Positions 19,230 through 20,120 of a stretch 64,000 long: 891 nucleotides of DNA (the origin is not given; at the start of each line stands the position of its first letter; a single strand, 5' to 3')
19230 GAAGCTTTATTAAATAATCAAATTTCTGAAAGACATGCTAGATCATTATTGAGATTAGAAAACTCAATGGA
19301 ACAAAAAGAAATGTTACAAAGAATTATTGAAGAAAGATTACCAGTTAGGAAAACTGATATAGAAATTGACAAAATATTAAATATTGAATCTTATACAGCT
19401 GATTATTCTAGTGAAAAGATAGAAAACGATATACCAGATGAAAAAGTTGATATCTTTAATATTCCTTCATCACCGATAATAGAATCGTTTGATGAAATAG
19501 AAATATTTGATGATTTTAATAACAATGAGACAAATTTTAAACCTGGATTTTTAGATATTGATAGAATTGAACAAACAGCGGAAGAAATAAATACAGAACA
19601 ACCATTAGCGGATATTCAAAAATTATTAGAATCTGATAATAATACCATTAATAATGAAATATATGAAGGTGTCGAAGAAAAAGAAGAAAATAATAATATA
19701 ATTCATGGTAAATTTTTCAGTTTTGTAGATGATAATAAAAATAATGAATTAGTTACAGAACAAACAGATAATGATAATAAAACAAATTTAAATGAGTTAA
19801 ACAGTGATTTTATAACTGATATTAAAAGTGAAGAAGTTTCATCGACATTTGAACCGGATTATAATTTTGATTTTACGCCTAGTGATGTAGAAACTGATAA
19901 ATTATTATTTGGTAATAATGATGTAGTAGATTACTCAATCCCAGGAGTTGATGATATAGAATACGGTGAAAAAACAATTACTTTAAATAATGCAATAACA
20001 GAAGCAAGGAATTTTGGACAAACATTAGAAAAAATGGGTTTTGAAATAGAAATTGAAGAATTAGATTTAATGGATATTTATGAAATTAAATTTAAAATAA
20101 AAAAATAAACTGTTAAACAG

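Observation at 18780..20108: Noc orthologue lacking the N-terminal membrane-targeting helix and carrying a ~200-aa acidic insertion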

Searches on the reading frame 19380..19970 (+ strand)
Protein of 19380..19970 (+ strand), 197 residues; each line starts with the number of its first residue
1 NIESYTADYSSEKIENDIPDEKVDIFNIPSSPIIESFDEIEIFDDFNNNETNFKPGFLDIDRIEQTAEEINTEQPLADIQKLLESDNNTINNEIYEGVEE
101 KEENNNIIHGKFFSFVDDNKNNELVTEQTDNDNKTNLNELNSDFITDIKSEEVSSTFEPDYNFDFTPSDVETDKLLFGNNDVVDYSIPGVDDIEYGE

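Call 61: search_protein_families(library=pfam, proteins=[window:19380-19970:+], max_evalue=10)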
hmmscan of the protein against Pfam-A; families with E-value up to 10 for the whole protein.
seq(197 aa): 1 family
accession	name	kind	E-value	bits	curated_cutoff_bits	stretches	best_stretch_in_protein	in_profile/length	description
PF02395.22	Peptidase_S6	-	0.15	12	23.3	1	41-145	11-120/260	Immunoglobulin A1 protease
